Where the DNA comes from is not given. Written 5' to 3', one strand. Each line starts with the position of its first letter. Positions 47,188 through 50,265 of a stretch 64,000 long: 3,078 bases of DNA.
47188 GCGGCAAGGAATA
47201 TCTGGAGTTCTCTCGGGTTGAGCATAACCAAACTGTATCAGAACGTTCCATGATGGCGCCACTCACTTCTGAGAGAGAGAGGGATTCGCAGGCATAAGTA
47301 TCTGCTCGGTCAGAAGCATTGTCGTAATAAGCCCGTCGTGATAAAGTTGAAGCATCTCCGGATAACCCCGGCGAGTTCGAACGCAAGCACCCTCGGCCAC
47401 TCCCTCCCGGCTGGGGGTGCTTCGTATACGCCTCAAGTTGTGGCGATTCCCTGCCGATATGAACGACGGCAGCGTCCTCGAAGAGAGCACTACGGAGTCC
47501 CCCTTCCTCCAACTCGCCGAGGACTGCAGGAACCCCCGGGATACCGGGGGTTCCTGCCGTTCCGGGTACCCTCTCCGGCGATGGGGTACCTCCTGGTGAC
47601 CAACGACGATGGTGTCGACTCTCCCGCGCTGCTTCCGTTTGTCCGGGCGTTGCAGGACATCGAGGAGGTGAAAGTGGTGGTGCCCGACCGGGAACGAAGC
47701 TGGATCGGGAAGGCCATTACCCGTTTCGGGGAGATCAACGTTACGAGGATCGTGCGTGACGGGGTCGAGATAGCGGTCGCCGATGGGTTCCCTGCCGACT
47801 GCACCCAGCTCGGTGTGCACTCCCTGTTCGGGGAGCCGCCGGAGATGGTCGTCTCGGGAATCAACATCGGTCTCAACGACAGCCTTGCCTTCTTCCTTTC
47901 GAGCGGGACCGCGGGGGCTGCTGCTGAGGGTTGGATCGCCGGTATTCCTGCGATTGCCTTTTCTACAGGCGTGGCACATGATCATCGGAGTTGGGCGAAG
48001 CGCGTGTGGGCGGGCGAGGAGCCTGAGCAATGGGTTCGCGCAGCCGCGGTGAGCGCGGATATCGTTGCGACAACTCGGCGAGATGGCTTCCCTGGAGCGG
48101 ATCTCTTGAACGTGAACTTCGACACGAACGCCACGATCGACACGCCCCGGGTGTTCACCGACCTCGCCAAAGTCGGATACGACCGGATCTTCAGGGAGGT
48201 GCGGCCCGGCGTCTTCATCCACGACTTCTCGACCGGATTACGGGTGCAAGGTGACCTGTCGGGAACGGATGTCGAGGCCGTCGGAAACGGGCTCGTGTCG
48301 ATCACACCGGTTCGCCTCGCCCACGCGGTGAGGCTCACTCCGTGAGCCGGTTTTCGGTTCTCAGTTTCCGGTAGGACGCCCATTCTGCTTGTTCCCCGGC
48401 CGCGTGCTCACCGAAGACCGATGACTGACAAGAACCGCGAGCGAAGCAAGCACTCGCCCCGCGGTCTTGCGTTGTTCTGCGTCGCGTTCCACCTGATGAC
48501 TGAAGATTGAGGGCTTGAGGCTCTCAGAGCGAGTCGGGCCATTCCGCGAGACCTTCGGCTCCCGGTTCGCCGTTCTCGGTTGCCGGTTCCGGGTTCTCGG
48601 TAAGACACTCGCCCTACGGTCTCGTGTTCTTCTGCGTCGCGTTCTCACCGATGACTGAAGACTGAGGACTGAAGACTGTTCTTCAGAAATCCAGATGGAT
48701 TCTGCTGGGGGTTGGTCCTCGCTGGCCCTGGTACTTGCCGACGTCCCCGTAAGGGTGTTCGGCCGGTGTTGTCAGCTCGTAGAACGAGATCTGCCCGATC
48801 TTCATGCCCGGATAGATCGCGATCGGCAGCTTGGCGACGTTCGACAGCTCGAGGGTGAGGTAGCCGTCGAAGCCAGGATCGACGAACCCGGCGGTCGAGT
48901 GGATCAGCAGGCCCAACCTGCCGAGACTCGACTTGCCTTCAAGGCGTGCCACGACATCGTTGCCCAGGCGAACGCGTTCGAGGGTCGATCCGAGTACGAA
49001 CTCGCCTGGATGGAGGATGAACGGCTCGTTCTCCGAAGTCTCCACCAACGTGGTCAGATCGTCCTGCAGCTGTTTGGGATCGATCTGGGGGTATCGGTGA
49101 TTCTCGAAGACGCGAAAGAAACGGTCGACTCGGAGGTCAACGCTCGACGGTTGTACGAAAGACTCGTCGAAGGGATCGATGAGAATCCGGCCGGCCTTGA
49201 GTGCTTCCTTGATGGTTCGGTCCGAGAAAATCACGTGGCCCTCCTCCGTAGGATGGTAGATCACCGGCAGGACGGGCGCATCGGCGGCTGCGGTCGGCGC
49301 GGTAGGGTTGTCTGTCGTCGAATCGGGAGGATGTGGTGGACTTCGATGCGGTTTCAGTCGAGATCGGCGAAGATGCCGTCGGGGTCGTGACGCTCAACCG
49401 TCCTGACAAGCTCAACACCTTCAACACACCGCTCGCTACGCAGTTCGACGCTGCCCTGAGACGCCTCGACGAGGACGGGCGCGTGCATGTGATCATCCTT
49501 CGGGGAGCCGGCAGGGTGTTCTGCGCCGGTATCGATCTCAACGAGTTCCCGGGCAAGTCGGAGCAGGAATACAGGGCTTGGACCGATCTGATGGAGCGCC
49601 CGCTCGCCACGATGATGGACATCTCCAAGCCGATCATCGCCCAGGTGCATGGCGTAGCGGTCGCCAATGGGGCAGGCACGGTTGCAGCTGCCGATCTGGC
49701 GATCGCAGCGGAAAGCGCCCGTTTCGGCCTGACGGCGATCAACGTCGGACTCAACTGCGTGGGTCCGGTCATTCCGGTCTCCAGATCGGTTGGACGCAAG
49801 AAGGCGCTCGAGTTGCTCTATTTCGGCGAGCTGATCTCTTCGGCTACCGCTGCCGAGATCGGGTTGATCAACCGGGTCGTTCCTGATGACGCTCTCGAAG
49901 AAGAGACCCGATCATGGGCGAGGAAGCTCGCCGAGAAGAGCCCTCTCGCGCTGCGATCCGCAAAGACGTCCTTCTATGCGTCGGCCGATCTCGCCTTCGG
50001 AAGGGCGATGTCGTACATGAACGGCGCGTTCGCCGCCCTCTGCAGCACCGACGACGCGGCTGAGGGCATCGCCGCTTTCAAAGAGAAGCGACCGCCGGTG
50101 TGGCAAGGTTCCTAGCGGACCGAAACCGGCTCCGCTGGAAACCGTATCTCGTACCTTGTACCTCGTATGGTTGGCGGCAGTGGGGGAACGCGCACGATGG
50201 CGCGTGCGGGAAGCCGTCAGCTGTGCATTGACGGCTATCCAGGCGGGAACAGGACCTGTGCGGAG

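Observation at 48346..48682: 337-bp surE/dcd convergent gap is built almost entirely from four heptad arrays and a 62-bp direct repeat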

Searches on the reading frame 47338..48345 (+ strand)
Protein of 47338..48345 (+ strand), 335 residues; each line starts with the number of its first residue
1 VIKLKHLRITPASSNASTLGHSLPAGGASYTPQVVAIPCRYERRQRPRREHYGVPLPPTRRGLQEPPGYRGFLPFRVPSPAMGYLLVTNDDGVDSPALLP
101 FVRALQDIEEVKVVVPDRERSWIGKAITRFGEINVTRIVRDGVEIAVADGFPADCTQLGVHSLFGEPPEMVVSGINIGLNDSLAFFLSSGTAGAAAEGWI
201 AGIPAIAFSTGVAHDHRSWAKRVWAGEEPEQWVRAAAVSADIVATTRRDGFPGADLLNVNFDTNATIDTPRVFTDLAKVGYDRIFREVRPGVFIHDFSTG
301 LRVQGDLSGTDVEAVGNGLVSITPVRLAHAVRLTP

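Call 14: search_protein_families(library=pfam, proteins=[window:47338-48345:+])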
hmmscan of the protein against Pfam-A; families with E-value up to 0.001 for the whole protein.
window:47338-48345:+ (335 aa): 1 family
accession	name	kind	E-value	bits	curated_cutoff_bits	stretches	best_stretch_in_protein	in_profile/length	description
PF01975.23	SurE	-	7e-43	147.1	22.1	1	86-264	2-169/189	Survival protein SurE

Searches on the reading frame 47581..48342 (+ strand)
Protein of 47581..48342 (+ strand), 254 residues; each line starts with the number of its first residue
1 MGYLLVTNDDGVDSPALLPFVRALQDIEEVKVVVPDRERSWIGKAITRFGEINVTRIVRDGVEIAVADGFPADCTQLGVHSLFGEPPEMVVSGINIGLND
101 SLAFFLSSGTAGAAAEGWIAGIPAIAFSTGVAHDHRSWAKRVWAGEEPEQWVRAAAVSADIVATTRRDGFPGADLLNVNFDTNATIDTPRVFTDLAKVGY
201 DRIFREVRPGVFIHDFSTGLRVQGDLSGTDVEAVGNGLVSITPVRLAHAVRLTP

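Call 17: find_related_loci(query=window:47581-48342:+, collection=genome_contigs, flank=10000)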
Query window:47581-48342:+ (254 aa) in genome_contigs; peptide patterns used: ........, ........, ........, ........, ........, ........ (x = any residue, [..] = any of these).
334 stretches matched a pattern; 157 encode a relative of the query (tblastn E <= 1e-3); the best 80 are kept; 80 distinct loci.
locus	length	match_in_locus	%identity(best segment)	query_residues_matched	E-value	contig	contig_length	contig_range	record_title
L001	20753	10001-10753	86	1-250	2e-144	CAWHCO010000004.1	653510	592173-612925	MAG: uncultured bacterium isolate MFD02923.bin.2.53 genome assembly, contig: contig_19527, whole genome shotgun sequence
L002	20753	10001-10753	86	1-250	1e-144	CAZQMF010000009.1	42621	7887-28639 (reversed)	MAG TPA_asm: uncultured Acidimicrobiia bacterium isolate SRP214966_co3_409 genome assembly, contig: NODE_761_length_4262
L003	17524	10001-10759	85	1-252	4e-141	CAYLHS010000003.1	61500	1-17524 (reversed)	MAG TPA_asm: uncultured Acidimicrobiia bacterium isolate binchicken_co151_350 genome assembly, contig: NODE_561_length_6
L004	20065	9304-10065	83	1-253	1e-138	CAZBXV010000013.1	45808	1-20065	MAG TPA_asm: uncultured Acidimicrobiia bacterium isolate SRP214966_co1_475 genome assembly, contig: NODE_1034_length_458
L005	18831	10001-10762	75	1-253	1e-123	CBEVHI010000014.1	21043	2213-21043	MAG TPA_asm: uncultured bacterium isolate SRR13309659_concoct_16 genome assembly, contig: ERZ26778719.109, whole genome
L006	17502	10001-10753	69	1-250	2e-111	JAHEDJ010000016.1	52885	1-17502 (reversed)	MAG: bacterium isolate Ww198 NODE_545_length_52885_cov_14.484800, whole genome shotgun sequence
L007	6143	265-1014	66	1-249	5e-111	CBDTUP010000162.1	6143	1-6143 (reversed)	MAG TPA_asm: uncultured bacterium isolate ERR2431953_concoct_193 genome assembly, contig: ERZ23880187.16567, whole genom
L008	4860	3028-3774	68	1-248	3e-111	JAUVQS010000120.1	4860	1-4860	MAG: Acidimicrobiia bacterium isolate CSMAG_694 CSMAG_694_k127_14445000_length_4860_cov_10.1925, whole genome shotgun se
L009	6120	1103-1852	61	1-249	5e-97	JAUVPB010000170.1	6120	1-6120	MAG: Actinomycetes bacterium isolate CSMAG_651 CSMAG_651_k127_4577041_length_6120_cov_181.0000, whole genome shotgun seq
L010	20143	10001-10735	61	5-248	6e-92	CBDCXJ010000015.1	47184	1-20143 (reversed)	MAG: Gaiellaceae bacterium isolate 5b833b31-763d-41a9-83c8-cc356e1f4743 genome assembly, contig: contig_15, whole genome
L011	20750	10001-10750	60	1-248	1e-86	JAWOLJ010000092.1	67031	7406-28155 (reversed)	MAG: Myxococcota bacterium isolate bin_241 c_000018243095, whole genome shotgun sequence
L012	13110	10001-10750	38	4-246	3e-31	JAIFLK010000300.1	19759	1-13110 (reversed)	MAG: Chloroflexota bacterium isolate bin_187 scaffold_3659, whole genome shotgun sequence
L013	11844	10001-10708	37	4-245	1e-27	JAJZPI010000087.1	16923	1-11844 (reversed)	MAG: Deltaproteobacteria bacterium isolate SKS1.bin11 NODE_6053_length_16923_cov_2.858181, whole genome shotgun sequence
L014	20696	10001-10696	34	1-246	5e-26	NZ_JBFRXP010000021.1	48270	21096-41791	Acidithiobacillus sp. IBUN Pt1247-S3 NODE_21_length_48270_cov_1203.696153, whole genome shotgun sequence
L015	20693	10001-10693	33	4-245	4e-26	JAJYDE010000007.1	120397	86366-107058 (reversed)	MAG: Deltaproteobacteria bacterium isolate BP9.bin85 NODE_182_length_120397_cov_1.821460, whole genome shotgun sequence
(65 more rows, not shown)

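Call 66: find_homologous_proteins(query=window:47581-48342:+, max_evalue=1e-60)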
Query window:47581-48342:+ (254 aa): 602 proteins with E <= 1e-60 among 8000 candidates; the best 120 are listed.
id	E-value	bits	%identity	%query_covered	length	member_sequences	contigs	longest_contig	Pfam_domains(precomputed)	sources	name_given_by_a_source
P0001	1.0e-163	560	100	100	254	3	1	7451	PF01975.24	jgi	jgi:5'-nucleotidase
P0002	1.1e-143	495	89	98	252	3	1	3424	PF01975.24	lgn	-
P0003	4.3e-142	490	86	98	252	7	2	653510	PF01975.24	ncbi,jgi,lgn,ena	-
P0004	8.9e-141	485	86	99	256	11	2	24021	PF01975.24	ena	-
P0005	1.0e-138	479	85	99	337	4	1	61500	PF01975.24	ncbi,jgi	-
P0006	1.9e-137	474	84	99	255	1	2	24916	PF01975.24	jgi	jgi:5'-nucleotidase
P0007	1.5e-135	468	83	100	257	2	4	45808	PF01975.24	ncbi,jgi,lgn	jgi:5'-nucleotidase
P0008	1.6e-134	465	81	99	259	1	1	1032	PF01975.24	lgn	-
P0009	1.5e-124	432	77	98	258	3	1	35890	PF01975.24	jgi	jgi:5'-nucleotidase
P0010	1.0e-123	429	76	100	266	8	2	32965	PF01975.24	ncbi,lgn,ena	-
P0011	8.7e-122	423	76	97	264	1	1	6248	PF01975.24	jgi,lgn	-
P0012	1.1e-121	423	76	98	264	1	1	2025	PF01975.24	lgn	-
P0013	5.0e-120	417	74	99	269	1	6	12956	PF01975.24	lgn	-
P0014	8.8e-120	417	74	100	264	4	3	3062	PF01975.24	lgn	-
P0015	5.8e-116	404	72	100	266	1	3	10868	PF01975.24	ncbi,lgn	-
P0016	5.2e-113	394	71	99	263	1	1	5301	PF01975.24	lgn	-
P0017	2.3e-112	392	71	98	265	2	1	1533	PF01975.24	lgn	-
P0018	1.9e-109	383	69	100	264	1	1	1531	PF01975.24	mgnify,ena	mgnify:CR=1 FL=1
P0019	4.1e-109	382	69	98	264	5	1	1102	PF01975.24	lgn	-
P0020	5.3e-108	378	66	100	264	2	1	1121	PF01975.24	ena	-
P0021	7.8e-108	377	66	99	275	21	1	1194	PF01975.24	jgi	-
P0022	9.1e-107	374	66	98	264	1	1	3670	PF01975.24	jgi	jgi:5'-nucleotidase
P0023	2.7e-106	372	65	98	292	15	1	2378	PF01975.24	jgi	-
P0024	2.9e-106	372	69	98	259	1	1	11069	PF01975.24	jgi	jgi:5'-nucleotidase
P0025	1.8e-105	370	67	98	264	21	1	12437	PF01975.24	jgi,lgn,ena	-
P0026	2.0e-105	369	66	98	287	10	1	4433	PF01975.24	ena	-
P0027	2.0e-105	369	67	98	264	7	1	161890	PF01975.24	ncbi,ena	-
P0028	6.3e-105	368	65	98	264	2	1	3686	PF01975.24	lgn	-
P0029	1.0e-104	367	68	98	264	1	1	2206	PF01975.24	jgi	jgi:5'-nucleotidase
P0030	8.6e-104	364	66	99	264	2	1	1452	PF01975.24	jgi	-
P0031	1.4e-103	363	65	98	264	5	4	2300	PF01975.24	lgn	-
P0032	2.6e-103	363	66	98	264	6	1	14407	PF01975.24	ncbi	-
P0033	6.3e-103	361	66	98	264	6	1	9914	PF01975.24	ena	-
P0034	1.5e-102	360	65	98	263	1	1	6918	PF01975.24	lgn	-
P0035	3.6e-102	359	66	98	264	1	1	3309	PF01975.24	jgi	jgi:5'-nucleotidase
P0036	7.9e-102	358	65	98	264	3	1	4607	PF01975.24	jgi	-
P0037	8.0e-102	358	65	97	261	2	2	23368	PF01975.24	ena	-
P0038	1.2e-101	357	64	98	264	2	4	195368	PF01975.24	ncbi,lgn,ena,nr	ncbi:MAG: 5'/3'-nucleotidase SurE [Acidimicrobiia bacterium]|nr:5'/3'-nucleotidase SurE [Acidimicrob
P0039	1.5e-101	357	65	98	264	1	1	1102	PF01975.24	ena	-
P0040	2.2e-101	356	67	98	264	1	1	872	PF01975.24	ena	-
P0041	2.6e-101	356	64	99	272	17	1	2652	PF01975.24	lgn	-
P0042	7.6e-101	354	66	98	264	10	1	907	PF01975.24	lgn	-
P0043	8.6e-101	354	65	97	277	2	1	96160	PF01975.24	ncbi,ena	-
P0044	2.3e-100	353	64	98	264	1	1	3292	PF01975.24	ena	-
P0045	3.2e-100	352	64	98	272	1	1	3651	PF01975.24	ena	-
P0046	4.7e-100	352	64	98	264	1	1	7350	PF01975.24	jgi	jgi:5'-nucleotidase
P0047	7.1e-100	351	64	98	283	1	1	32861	PF01975.24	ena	-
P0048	7.7e-100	351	65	98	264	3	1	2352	PF01975.24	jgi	jgi:5'-nucleotidase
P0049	8.4e-100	351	63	98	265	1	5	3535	PF01975.24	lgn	-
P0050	1.6e-99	350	62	98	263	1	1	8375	PF01975.24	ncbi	-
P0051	1.7e-99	350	65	98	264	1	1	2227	PF01975.24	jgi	jgi:5'-nucleotidase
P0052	3.8e-99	349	65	98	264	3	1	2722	PF01975.24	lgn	-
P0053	5.3e-99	348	64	98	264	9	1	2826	PF01975.24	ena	-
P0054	7.0e-99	348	62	100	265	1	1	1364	PF01975.24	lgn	-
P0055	3.1e-98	346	62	96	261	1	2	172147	PF01975.24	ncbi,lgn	-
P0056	5.1e-98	345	64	96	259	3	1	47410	PF01975.24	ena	-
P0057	7.8e-98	345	64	98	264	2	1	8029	PF01975.24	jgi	jgi:5'-nucleotidase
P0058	1.9e-97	343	62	100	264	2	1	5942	PF01975.24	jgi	-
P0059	2.0e-97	343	62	100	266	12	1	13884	PF01975.24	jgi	jgi:5'-nucleotidase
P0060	4.4e-97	342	62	100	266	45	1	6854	PF01975.24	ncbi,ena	-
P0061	5.4e-97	342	64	98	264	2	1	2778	PF01975.24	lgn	-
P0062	1.7e-96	340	63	99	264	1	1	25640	PF01975.24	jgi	jgi:5'-nucleotidase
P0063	2.8e-96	340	62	100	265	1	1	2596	PF01975.24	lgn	-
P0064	4.4e-96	339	62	100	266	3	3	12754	PF01975.24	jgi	-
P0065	4.7e-96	339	63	100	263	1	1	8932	PF01975.24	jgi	jgi:5'-nucleotidase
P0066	4.7e-96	339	63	100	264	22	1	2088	PF01975.24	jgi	jgi:5'-nucleotidase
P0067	7.3e-96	338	63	99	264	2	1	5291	PF01975.24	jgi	jgi:5'-nucleotidase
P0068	9.5e-96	338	61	100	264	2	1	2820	PF01975.24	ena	-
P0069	1.1e-95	338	64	96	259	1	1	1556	PF01975.24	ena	-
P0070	1.1e-95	338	63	99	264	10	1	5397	PF01975.24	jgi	-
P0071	1.3e-95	337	63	99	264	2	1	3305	PF01975.24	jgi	jgi:5'-nucleotidase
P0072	2.7e-95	336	63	99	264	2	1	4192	PF01975.24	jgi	jgi:5'-nucleotidase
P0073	4.0e-95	336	62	99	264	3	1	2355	PF01975.24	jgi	jgi:5'-nucleotidase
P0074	4.1e-95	336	63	96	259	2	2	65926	PF01975.24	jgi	jgi:5'-nucleotidase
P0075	7.8e-95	335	63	98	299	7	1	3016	PF01975.24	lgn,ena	-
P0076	1.3e-94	334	62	99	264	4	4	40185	PF01975.24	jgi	-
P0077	1.5e-94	334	61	98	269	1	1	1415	PF01975.24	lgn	-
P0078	1.6e-94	334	61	100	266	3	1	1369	PF01975.24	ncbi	-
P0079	2.1e-94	333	61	100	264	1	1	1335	PF01975.24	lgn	-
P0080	3.1e-94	333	62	99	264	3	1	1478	PF01975.24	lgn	-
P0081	4.1e-94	332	61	99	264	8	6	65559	PF01975.24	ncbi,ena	-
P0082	4.2e-94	332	62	100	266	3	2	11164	PF01975.24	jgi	jgi:5'-nucleotidase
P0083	5.0e-94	332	62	100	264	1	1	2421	PF01975.24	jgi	jgi:5'-nucleotidase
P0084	9.6e-94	331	61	99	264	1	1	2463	PF01975.24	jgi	jgi:5'-nucleotidase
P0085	1.3e-93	331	61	99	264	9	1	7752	PF01975.24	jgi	jgi:5'-nucleotidase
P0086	1.5e-93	331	63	98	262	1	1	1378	PF01975.24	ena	-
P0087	1.9e-93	330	62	99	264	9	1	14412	PF01975.24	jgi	-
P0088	2.3e-93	330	61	99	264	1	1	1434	PF01975.24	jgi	jgi:5'-nucleotidase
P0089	3.5e-93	329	58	99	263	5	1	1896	PF01975.24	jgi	jgi:5'-nucleotidase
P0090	3.9e-93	329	61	99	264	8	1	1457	PF01975.24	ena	-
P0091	4.4e-93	329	61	98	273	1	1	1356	PF01975.24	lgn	-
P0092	4.7e-93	329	61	100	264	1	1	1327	PF01975.24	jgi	-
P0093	5.1e-93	329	60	99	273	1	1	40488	PF01975.24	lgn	-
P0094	8.7e-93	328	64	99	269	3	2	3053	PF01975.24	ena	-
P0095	1.0e-92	328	61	98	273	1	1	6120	PF01975.24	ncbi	-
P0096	1.0e-92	328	62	98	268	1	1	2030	PF01975.24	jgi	-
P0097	1.4e-92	327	59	98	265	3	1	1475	PF01975.24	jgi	jgi:5'-nucleotidase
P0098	2.6e-92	326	62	100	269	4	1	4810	PF01975.24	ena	-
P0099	3.1e-92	326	60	100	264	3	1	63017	PF01975.24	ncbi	ncbi:MAG: 5'/3'-nucleotidase SurE [Myxococcota bacterium]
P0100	4.6e-92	326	61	98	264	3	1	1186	PF01975.24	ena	-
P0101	6.1e-92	325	61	100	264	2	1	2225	PF01975.24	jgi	jgi:5'-nucleotidase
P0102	7.4e-92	325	61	99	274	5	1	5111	PF01975.24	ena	-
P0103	1.0e-91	325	61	100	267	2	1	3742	PF01975.24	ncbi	-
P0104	1.2e-91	324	61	100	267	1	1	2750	PF01975.24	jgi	jgi:5'-nucleotidase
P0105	1.4e-91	324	61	99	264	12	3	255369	PF01975.24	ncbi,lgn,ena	-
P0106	1.6e-91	324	59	98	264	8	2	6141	PF01975.24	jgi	-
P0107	1.8e-91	324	60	97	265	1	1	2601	PF01975.24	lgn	-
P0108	1.9e-91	324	60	99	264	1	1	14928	PF01975.24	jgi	-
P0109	3.9e-91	323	61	99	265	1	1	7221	PF01975.24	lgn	-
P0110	6.8e-91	322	60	100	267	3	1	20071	PF01975.24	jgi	jgi:5'-nucleotidase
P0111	9.9e-91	321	59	100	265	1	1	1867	PF01975.24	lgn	-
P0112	1.2e-90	321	59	100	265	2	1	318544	PF01975.24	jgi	-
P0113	1.5e-90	321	60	100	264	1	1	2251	PF01975.24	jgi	jgi:5'-nucleotidase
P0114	1.8e-90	321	60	100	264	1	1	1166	PF01975.24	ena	-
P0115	2.0e-90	320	62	99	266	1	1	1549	PF01975.24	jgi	jgi:5'-nucleotidase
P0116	2.2e-90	320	61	100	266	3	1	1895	PF01975.24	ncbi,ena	-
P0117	2.7e-90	320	59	100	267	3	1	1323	PF01975.24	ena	-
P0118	2.9e-90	320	61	99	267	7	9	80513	PF01975.24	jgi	jgi:5'-nucleotidase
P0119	2.9e-90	320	62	99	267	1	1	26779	PF01975.24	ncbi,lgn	-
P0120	3.3e-90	320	60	99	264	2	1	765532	PF01975.24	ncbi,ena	-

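Call 67: find_encoding_contigs(protein=P0002, flank=3000, max_places=3)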
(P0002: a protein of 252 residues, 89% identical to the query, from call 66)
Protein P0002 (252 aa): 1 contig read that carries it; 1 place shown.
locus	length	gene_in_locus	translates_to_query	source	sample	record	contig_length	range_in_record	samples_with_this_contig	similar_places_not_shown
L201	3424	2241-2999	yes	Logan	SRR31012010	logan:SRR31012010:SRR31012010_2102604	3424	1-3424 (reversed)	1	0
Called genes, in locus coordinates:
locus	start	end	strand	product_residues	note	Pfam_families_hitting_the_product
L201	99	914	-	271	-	PF00892:EamA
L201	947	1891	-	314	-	PF00126:HTH_1, PF03466:LysR_substrate, PF12727:PBP_like (faint)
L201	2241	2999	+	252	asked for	PF01975:SurE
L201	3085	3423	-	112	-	?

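Call 68: find_encoding_contigs(protein=P0004, flank=3000, max_places=3)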
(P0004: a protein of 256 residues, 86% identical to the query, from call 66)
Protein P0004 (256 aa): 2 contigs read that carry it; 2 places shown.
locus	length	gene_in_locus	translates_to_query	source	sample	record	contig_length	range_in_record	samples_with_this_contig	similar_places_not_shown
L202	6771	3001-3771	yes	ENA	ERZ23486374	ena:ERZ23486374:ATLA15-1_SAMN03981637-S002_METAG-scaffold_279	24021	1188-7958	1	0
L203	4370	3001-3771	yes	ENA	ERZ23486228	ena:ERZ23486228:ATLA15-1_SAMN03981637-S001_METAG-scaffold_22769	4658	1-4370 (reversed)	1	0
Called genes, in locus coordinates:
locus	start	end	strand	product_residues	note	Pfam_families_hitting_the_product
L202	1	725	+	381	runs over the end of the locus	PF00108:Thiolase_N, PF02803:Thiolase_C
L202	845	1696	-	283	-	PF00892:EamA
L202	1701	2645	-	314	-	PF00126:HTH_1, PF03466:LysR_substrate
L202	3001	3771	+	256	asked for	PF01975:SurE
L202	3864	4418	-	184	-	PF06559:DCD_N, PF22769:DCD, PF22569:DCD_C (weak)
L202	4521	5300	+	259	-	PF00378:ECH_1, PF16113:ECH_2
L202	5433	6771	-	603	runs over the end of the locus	-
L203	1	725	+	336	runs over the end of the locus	?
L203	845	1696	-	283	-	PF00892:EamA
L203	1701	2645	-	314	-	PF00126:HTH_1, PF03466:LysR_substrate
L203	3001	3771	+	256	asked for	PF01975:SurE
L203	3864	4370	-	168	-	?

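Call 69: find_encoding_contigs(protein=P0006, flank=3000, max_places=3)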
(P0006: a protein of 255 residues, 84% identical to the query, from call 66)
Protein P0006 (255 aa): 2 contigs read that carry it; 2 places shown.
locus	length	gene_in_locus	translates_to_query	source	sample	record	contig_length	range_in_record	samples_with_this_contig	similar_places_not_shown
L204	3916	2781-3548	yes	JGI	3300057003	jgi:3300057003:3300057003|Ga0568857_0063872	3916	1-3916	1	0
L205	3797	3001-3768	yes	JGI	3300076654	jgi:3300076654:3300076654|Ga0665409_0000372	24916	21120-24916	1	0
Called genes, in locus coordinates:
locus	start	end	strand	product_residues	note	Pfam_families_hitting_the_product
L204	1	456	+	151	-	?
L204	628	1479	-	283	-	PF00892:EamA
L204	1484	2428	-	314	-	PF00126:HTH_1, PF03466:LysR_substrate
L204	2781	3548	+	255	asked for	PF01975:SurE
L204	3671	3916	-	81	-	?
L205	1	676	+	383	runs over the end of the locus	PF00108:Thiolase_N, PF02803:Thiolase_C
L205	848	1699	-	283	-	PF00892:EamA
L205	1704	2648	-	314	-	PF00126:HTH_1, PF03466:LysR_substrate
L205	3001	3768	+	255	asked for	PF01975:SurE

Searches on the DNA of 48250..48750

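Call 29: search_rna_families(source=window, start=48250, end=48750, threshold=evalue, max_evalue=10)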
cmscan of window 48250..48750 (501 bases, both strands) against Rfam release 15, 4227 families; matches with E-value up to 10: 1.
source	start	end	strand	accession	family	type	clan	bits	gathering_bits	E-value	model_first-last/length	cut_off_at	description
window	48252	48295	+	RF01679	P36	Gene; sRNA;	-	13.2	36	5.8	1-61/61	no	Pseudomonas sRNA P36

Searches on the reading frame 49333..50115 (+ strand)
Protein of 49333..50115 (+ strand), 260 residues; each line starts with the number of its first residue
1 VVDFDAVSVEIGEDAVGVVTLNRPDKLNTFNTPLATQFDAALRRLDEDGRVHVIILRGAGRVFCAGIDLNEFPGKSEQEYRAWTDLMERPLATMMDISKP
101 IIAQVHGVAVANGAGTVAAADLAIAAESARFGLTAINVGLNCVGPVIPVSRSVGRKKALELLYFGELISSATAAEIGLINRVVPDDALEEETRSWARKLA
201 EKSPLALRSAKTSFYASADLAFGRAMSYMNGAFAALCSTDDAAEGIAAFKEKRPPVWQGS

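Call 14: search_protein_families(library=pfam, proteins=[window:49333-50115:+])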
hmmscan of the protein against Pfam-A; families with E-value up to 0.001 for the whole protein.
window:49333-50115:+ (260 aa): 2 families
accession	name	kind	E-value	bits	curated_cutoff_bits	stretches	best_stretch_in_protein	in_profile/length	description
PF00378.25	ECH_1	-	1.7e-57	195.1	27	1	13-259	3-250/251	Enoyl-CoA hydratase/isomerase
PF16113.10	ECH_2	-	2.5e-25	90.1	27.2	1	16-190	1-179/335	Enoyl-CoA hydratase/isomerase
